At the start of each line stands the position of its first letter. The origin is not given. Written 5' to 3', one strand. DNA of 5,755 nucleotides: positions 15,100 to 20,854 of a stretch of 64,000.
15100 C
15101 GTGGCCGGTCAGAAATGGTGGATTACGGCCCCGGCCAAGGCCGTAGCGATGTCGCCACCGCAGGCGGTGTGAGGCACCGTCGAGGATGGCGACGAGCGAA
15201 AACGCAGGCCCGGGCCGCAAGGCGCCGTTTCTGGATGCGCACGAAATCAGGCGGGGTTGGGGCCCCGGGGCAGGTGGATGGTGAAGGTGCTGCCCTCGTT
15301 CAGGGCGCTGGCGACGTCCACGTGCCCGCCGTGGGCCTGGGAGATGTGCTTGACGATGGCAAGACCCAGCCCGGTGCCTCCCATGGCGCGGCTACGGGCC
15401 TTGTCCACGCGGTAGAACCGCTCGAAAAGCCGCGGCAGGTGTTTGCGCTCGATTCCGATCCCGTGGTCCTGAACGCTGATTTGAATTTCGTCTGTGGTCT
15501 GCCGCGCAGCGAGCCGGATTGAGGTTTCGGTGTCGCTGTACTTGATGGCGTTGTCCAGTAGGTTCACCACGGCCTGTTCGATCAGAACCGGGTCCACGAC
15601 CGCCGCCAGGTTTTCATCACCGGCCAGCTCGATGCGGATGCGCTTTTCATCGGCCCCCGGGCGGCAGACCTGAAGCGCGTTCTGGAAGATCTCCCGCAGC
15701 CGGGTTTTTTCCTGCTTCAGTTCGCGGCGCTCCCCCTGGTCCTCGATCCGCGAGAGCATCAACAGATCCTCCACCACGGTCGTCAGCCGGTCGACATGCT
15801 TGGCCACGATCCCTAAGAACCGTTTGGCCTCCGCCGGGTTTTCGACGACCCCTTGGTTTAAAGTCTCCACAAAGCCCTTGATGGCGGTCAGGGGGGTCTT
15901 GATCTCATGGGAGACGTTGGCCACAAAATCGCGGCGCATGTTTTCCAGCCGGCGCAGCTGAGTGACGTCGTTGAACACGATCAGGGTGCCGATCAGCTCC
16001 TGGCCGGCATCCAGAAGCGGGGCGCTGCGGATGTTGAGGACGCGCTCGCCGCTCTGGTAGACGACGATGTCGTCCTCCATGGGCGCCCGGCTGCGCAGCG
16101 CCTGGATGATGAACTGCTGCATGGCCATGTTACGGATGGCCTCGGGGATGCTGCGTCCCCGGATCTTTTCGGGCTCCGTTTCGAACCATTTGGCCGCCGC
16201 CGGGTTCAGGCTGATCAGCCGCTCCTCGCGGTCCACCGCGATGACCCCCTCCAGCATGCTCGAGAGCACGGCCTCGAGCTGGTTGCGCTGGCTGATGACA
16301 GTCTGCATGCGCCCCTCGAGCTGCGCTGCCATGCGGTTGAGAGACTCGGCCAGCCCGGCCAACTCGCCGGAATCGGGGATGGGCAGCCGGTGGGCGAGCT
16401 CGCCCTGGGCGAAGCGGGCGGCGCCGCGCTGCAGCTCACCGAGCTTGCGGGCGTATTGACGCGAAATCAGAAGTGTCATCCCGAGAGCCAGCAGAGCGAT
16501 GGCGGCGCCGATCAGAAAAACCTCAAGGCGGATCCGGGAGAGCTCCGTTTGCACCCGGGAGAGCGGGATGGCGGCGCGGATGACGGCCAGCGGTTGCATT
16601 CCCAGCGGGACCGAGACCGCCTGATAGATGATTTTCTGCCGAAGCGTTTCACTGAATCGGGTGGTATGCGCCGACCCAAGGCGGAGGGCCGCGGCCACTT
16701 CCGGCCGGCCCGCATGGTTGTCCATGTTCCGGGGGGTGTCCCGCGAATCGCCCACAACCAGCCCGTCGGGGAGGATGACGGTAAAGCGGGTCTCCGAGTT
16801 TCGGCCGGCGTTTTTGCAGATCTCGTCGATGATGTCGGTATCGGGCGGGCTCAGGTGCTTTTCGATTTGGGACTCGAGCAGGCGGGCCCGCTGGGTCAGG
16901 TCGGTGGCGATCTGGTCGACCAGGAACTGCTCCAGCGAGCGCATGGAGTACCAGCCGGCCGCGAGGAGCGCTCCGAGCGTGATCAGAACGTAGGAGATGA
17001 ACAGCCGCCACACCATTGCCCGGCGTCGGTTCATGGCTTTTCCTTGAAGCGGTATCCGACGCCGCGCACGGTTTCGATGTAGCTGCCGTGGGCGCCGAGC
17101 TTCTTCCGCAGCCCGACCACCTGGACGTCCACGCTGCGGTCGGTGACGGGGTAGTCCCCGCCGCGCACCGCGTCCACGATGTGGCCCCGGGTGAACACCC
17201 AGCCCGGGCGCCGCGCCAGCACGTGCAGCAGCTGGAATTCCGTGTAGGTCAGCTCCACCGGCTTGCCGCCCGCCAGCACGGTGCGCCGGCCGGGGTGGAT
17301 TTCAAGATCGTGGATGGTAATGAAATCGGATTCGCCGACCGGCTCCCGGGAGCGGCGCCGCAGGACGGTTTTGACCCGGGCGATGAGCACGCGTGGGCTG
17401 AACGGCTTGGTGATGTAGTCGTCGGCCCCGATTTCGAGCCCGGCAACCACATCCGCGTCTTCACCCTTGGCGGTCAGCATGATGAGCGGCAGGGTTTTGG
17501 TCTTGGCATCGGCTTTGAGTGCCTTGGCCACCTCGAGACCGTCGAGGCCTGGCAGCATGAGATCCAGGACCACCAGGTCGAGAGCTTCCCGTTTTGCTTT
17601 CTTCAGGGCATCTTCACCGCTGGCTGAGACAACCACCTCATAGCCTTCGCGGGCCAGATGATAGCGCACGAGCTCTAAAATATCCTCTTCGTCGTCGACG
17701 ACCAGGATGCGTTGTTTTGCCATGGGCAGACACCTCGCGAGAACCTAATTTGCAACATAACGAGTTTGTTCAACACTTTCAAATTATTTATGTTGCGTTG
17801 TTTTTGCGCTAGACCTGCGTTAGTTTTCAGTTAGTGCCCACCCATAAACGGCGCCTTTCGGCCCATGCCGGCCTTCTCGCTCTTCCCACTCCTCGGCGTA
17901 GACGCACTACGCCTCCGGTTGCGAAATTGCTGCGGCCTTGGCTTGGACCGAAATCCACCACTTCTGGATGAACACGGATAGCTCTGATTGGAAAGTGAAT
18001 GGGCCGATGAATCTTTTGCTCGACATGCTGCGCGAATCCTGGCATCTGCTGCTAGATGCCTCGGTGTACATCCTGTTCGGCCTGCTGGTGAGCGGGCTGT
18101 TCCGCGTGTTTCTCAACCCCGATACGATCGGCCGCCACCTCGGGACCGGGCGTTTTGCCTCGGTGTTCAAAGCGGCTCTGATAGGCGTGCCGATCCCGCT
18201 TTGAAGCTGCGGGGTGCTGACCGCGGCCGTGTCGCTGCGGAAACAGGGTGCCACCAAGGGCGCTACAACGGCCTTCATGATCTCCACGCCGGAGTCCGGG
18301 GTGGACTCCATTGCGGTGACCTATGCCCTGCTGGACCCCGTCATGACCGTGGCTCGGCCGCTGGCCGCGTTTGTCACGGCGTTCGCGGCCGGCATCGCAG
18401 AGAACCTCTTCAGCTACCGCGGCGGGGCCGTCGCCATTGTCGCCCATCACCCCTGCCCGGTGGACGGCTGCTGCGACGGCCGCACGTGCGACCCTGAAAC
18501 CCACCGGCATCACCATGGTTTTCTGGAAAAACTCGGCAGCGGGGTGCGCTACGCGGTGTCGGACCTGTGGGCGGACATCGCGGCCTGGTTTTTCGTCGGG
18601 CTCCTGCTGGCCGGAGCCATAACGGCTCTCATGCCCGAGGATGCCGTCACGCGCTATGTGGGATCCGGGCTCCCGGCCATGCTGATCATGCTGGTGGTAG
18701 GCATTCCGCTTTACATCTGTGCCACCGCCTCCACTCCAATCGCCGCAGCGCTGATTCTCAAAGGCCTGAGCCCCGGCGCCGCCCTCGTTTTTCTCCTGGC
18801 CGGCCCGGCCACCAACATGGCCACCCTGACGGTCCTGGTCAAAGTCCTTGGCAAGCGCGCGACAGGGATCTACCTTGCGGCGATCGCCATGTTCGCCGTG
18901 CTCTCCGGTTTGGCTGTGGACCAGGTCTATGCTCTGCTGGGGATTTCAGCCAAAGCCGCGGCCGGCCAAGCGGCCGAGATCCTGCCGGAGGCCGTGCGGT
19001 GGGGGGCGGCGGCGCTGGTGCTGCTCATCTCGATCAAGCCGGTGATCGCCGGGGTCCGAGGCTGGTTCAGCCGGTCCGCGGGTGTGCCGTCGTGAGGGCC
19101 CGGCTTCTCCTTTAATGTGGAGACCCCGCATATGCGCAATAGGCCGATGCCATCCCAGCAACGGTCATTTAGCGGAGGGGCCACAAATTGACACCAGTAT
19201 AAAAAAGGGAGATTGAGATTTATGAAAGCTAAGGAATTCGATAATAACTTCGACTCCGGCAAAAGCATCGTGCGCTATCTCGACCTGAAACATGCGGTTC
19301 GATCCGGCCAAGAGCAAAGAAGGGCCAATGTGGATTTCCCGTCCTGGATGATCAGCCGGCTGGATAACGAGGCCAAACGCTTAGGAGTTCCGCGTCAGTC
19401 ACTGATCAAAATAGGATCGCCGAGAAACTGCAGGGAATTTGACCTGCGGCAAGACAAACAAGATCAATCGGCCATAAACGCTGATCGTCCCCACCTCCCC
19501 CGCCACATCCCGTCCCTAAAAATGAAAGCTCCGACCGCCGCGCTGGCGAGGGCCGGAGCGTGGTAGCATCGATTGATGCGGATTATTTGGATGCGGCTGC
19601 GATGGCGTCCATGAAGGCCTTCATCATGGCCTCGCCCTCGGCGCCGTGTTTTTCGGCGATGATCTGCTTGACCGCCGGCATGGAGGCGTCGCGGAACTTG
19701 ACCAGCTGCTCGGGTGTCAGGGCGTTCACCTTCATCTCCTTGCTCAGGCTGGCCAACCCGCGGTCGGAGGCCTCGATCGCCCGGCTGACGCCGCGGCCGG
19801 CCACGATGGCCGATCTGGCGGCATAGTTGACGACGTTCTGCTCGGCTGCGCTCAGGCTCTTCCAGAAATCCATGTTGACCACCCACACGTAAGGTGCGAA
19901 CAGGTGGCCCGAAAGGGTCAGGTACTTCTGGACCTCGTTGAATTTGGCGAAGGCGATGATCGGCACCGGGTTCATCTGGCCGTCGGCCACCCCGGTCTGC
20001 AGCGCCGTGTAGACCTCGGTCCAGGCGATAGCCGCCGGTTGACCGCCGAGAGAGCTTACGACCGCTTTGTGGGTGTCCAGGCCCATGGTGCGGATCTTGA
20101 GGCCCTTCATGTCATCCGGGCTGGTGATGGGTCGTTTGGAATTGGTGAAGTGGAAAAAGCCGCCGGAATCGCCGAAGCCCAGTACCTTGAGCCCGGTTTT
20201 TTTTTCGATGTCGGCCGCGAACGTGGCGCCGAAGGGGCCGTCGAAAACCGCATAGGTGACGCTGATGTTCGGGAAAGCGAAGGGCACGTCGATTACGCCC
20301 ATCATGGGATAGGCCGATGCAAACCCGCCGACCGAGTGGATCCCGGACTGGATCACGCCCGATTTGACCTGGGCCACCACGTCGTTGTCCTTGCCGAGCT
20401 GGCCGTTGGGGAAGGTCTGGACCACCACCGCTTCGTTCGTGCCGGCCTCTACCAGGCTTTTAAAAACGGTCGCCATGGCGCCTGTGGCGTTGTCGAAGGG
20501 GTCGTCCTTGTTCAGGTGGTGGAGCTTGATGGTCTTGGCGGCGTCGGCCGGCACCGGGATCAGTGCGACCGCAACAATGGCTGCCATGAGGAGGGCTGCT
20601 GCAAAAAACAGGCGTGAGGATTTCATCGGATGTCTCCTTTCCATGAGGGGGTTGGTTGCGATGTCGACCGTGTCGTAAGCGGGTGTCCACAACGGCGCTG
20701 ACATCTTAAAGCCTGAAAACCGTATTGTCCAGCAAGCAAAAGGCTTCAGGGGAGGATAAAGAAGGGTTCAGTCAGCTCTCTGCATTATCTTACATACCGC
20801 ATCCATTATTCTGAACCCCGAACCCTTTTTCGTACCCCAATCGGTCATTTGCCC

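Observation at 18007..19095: UGA in the conserved C-S-C motif joins two ORFs into one permease: candidate selenocysteine-containing metal transporter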

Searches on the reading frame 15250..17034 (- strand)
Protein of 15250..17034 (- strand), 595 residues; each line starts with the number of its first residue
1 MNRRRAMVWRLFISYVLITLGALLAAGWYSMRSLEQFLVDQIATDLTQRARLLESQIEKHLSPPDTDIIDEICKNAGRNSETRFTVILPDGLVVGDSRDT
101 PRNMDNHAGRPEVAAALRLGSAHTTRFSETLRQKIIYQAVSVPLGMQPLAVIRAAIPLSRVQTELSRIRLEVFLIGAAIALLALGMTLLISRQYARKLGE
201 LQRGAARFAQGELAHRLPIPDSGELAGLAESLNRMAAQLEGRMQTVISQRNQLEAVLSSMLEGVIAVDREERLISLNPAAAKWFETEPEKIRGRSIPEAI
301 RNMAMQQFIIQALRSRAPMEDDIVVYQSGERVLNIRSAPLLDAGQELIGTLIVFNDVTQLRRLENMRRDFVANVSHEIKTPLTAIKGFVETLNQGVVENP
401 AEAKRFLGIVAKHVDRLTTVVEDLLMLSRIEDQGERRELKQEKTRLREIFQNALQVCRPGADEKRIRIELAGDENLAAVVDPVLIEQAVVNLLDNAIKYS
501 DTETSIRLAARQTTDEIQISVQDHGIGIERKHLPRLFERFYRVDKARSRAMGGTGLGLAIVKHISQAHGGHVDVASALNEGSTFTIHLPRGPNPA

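Call 30: search_protein_families(library=ncbifam, proteins=[window:15250-17034:-], max_evalue=0.00001)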
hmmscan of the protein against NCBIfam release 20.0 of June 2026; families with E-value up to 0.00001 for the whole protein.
window:15250-17034:- (595 aa): 87 families (the best 25 are shown)
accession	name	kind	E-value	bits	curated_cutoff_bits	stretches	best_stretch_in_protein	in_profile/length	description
NF046044.1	PnpS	equivalog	3.9e-123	411.3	400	1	200-589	4-390/390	two-component system histidine kinase PnpS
NF033092.0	HK_WalK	equivalog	3.3e-112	376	725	1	6-589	4-593/594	cell wall metabolism sensor histidine kinase WalK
TIGR02966.1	phoR_proteo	equivalog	2.7e-93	312.6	334.2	1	249-588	4-333/333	phosphate regulon sensor histidine kinase PhoR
NF008468.0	PRK11360.1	equivalog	1.3e-76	258.3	646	1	149-591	175-609/616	two-component system sensor histidine kinase AtoS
NF033093.1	HK_VicK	exception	6e-66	222.9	680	1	177-589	18-434/448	cell wall metabolism sensor histidine kinase VicK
NF053855.1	HisKinPhoRBctds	equivalog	4.2e-63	213.7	500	1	10-588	6-581/583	two-component system sensor histidine kinase PhoR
NF040691.1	MtrAB_MtrB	equivalog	1.4e-62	212.4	450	2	356-591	260-493/507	MtrAB system histidine kinase MtrB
NF045911.1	TCSHisKinNblS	equivalog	6.3e-61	206.5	1000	1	189-588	200-618/621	two-component system sensor histidine kinase NblS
NF008312.0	PRK11100.1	equivalog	3.7e-59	200.8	356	2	368-590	257-474/477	two-component system sensor histidine kinase CreC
NF008235.0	PRK11006.1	equivalog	7.4e-59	199.7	390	1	257-590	104-423/431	phosphate regulon sensor histidine kinase PhoR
TIGR01386.1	cztS_silS_copS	subfamily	7.4e-57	193.3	292.55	2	342-589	215-457/457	heavy metal sensor histidine kinase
NF012163.2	BaeS_SmeS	equivalog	8.2e-56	189.8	500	2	354-587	226-455/457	sensor histidine kinase efflux regulator BaeS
NF041735.1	hist_kin_RppB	equivalog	1.5e-50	172.3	400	1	368-589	217-438/438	two-component system sensor histidine kinase RppB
NF047874.1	MASE3_PAS_HK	subfamily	7.9e-50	170.3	560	1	228-590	242-625/655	MASE3 domain-containing sensor histidine kinase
NF007837.0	PRK10549.1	equivalog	2.9e-48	164.8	603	1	354-589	226-457/466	envelope stress sensor histidine kinase BaeS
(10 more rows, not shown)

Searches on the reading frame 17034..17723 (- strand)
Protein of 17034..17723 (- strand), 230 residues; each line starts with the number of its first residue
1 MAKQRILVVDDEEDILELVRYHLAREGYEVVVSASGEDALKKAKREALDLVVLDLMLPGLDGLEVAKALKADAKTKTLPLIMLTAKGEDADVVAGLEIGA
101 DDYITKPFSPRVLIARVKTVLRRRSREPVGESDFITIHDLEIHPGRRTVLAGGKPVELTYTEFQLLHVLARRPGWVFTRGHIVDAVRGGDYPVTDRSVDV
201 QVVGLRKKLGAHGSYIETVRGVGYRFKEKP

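Call 30: search_protein_families(library=ncbifam, proteins=[window:17034-17723:-], max_evalue=0.00001)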
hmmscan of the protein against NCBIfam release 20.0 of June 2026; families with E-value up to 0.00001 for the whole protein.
window:17034-17723:- (230 aa): 100 families (the best 25 are shown)
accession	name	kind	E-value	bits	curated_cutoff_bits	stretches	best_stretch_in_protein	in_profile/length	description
TIGR02154.1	PhoB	equivalog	8e-72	241.2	296.2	1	3-226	2-225/226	phosphate regulon transcriptional regulator PhoB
NF053854.1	RespRegPhoBBctds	equivalog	3.2e-65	219.6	270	1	6-227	1-225/225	two-component system response regulator PhoB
NF040534.1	resp_reg_YycF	equivalog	3.6e-62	209.7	340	1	5-228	2-229/231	response regulator YycF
NF007005.1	PRK09468.1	equivalog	1.9e-59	201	331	1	3-226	3-231/237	osmolarity response regulator transcription factor OmpR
NF040689.1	MtrAB_MtrA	equivalog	3.6e-59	199.8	300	1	6-225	1-217/219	MtrAB system response regulator MtrA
NF007546.0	PRK10161.1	equivalog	2.8e-57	193.9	471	1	4-227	3-226/229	phosphate response regulator transcription factor PhoB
NF045944.1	ResRegRpaBCyano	equivalog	2.7e-56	190.5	330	1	7-227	1-228/229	response regulator transcription factor RpaB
NF041733.1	resp_reg_CseB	equivalog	1.3e-54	185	350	1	5-227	2-227/228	two-component system response regulator CseB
NF008296.0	PRK11083.1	equivalog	1.8e-54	184.6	273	1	1-227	1-226/228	two-component system response regulator CreB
NF033120.0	vanR_FM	exception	5.4e-52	176.7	460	1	2-227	2-230/231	vancomycin resistance response regulator transcription factor, VanR-F/VanR-M family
NF007982.1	PRK10710.1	equivalog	2.4e-51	174.5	380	1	3-227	7-228/235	envelope stress response regulator BaeR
TIGR01387.1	cztR_silR_copR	subfamily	3.8e-50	170.5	279.2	1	6-225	1-217/218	heavy metal response regulator transcription factor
NF033117.2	vanR_ACDEGLN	exception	4.3e-50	170.4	350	1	6-225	1-224/226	VanR-ABDEGLN family response regulator transcription factor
NF008199.0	PRK10955.1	equivalog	2.5e-48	165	341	1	4-224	2-226/232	envelope stress response regulator transcription factor CpxR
NF012227.0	AdeR_RR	equivalog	3.6e-43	147.8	340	1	3-228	11-238/239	efflux system response regulator transcription factor AdeR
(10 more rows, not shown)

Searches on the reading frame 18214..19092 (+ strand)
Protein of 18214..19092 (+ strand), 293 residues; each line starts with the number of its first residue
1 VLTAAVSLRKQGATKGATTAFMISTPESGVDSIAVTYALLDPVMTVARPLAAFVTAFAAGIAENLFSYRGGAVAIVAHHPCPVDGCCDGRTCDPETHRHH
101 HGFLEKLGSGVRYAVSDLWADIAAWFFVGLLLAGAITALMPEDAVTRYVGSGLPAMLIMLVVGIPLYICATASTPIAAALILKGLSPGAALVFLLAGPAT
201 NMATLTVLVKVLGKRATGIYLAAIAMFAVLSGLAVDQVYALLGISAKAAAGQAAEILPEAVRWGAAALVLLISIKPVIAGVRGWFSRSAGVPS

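Call 21: find_related_loci(query=window:18214-19092:+, collection=genome_contigs, flank=3000)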
Query window:18214-19092:+ (293 aa) in genome_contigs; peptide patterns used: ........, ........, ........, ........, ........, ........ (x = any residue, [..] = any of these).
576 stretches matched a pattern; 252 encode a relative of the query (tblastn E <= 1e-3); the best 80 are kept; 80 distinct loci.
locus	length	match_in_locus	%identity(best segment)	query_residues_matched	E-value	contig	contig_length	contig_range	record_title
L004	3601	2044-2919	83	1-292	7e-159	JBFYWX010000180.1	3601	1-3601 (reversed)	MAG: Desulfobacteraceae bacterium isolate PPR_0362 k121_2876400, whole genome shotgun sequence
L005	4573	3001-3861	78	1-287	8e-146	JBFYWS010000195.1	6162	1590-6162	MAG: Desulfobacteraceae bacterium isolate PPR_0356 k121_4427897, whole genome shotgun sequence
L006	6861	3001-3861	78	1-287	1e-139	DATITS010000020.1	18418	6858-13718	MAG TPA_asm: Desulfobacterales bacterium isolate SMAG_U15961 k141_822108, whole genome shotgun sequence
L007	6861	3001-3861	70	1-287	2e-131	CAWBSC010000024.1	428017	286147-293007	MAG: uncultured delta proteobacterium isolate MFD01872.bin.2.29 genome assembly, contig: contig_85317, whole genome shot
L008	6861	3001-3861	69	1-287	2e-130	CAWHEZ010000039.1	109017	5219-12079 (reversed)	MAG: uncultured delta proteobacterium isolate MFD00905.bin.2.117 genome assembly, contig: contig_65068, whole genome sho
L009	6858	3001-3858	69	1-286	2e-126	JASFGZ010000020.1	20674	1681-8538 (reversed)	MAG: Desulfobacterales bacterium isolate D0606U20metaG_Bin_82 D0606U20metaG_FD_scaffold_55_c1, whole genome shotgun sequ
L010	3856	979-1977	73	1-276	3e-129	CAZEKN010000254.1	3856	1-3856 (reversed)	MAG TPA_asm: uncultured Desulfatibacillum sp. isolate binchicken_co234_292 genome assembly, contig: NODE_30895_length_38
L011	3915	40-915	67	1-292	3e-126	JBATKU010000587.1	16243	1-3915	MAG: Desulfobacterales bacterium isolate MFD10234_ilm_asm_bin6 k127_109101, whole genome shotgun sequence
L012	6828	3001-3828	74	1-276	1e-125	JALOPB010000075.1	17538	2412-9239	MAG: Desulfobacterales bacterium isolate Prado118 scaffold_10231, whole genome shotgun sequence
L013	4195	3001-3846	69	1-282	3e-125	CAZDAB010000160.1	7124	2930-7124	MAG TPA_asm: uncultured Desulfobacteraceae bacterium isolate binchicken_co89_303 genome assembly, contig: NODE_22201_len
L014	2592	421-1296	65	1-292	2e-130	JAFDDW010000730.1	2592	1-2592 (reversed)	MAG: Deltaproteobacteria bacterium isolate Meg19_1012_Bin_272 Meg19_1012_Bin_272_scaffold_446631, whole genome shotgun s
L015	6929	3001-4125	72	1-282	2e-124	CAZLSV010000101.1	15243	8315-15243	MAG TPA_asm: uncultured Desulfatibacillum sp. isolate binchicken_co266_254 genome assembly, contig: NODE_6563_length_152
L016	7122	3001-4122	70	1-290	9e-124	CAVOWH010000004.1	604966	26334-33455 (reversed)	MAG: uncultured delta proteobacterium isolate MFD00032.bin.1.90 genome assembly, contig: contig_21041, whole genome shot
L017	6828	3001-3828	73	1-276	2e-123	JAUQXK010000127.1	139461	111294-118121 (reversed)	MAG: Desulfobacterales bacterium isolate BIN27 contig_231139, whole genome shotgun sequence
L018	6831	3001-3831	69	1-277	2e-123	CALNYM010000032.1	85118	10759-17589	MAG: uncultured Desulfobacterales bacterium isolate HOU_bin.0076 genome assembly, contig: contig_44739, whole genome sho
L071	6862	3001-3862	80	1-287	3e-117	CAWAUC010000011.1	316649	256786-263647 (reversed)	MAG: uncultured delta proteobacterium isolate MFD02416.bin.1.144 genome assembly, contig: contig_30632, whole genome sho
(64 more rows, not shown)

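Call 57: search_protein_families(library=ncbifam, proteins=[L071:2284-2658:+, L017:2207-2620:+, L015:4311-5357:-], max_evalue=0.00001)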
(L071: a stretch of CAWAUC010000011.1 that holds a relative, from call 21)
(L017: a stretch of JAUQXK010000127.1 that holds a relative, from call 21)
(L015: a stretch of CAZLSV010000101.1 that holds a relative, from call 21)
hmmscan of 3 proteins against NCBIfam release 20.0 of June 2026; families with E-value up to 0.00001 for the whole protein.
L071:2284-2658:+ (125 aa): 8 families
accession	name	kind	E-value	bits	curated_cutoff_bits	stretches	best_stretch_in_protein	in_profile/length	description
NF033788.1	HTH_metalloreg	subfamily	5.4e-27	93.4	55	1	43-114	4-76/77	metalloregulator ArsR/SmtB family transcription factor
NF041413.1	ArsR_Rv2640c_fam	equivalog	6.8e-13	49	155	1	39-114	31-109/118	Rv2640c family ArsR-like transcriptional regulator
NF033789.1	repress_SdpR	subfamily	1e-12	47.8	100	1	44-108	2-66/79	autorepressor SdpR family transcription factor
NF045707.1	Dbac_1936_reg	equivalog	4e-12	46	115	1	37-114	4-82/99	ArsR/SmtB-type metalloregulator TsoR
NF007528.0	PRK10141.1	subfamily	6.8e-10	38.8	97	1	43-107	9-74/117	metalloregulator ArsR/SmtB family transcription factor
NF040642.1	sulf_sens_BigR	equivalog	7.9e-10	38.7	155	1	42-113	12-83/95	sulfite-sensing transcriptional repressor BigR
NF047906.1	CdPbTransRegCmtR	equivalog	1.2e-08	34.8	150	1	40-112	11-83/104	Cd(II)/Pb(II)-sensing metalloregulatory transcriptional regulator CmtR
NF052532.1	TransRegPagRBaca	equivalog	1.8e-07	31.2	170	1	42-116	19-93/99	transcriptional repressor PagR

L017:2207-2620:+ (138 aa): 8 families
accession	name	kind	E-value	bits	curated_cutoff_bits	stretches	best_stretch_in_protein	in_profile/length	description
NF033788.1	HTH_metalloreg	subfamily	4.9e-27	93.6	55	1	56-127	4-76/77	metalloregulator ArsR/SmtB family transcription factor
NF041413.1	ArsR_Rv2640c_fam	equivalog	3.9e-13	49.8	155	1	44-123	21-105/118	Rv2640c family ArsR-like transcriptional regulator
NF045707.1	Dbac_1936_reg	equivalog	6.6e-13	48.5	115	1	49-128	3-82/99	ArsR/SmtB-type metalloregulator TsoR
NF033789.1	repress_SdpR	subfamily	6.9e-13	48.3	100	1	57-120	2-65/79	autorepressor SdpR family transcription factor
NF047906.1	CdPbTransRegCmtR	equivalog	6.4e-10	38.9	150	1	47-125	5-83/104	Cd(II)/Pb(II)-sensing metalloregulatory transcriptional regulator CmtR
NF007528.0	PRK10141.1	subfamily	7.7e-10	38.7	97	1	56-120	9-74/117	metalloregulator ArsR/SmtB family transcription factor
NF040642.1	sulf_sens_BigR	equivalog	1.5e-09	37.8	155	1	54-127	11-84/95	sulfite-sensing transcriptional repressor BigR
NF053755.1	MsvR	equivalog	5.1e-06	26.3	220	1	58-111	8-61/236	transcriptional factor MsvR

L015:4311-5357:- (349 aa): 2 families
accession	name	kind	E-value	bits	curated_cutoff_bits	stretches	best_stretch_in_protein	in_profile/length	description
NF001943.0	PRK00724.1-2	equivalog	1.4e-52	178.4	269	1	103-346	23-272/274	formate dehydrogenase accessory sulfurtransferase FdhD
TIGR00129.1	fdhD_narQ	equivalog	4.1e-41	140.9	140.9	1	105-346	4-235/237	formate dehydrogenase accessory sulfurtransferase FdhD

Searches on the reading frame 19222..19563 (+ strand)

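Call 30: search_protein_families(library=ncbifam, proteins=[window:19222-19563:+], max_evalue=0.00001)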
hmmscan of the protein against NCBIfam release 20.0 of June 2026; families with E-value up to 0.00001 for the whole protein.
window:19222-19563:+ (114 aa): 1 family
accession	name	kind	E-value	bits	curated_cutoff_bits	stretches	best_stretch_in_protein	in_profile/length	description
NF047399.1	BrnA_antitoxin_add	equivalog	8.4e-28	96.3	60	1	1-64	1-64/70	type II toxin-antitoxin system BrnA family antitoxin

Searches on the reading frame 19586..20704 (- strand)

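Call 30: search_protein_families(library=ncbifam, proteins=[window:19586-20704:-], max_evalue=0.00001)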
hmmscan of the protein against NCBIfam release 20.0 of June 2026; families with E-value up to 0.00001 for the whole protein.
window:19586-20704:- (373 aa): 2 families
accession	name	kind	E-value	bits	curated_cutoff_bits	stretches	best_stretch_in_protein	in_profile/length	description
TIGR00787.1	dctP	subfamily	1.1e-57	195.5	175.05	1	74-299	11-234/257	DctP family TRAP transporter solute-binding subunit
NF037995.1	TRAP_S1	subfamily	5.7e-53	180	50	1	73-334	11-268/271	TRAP transporter substrate-binding protein DctP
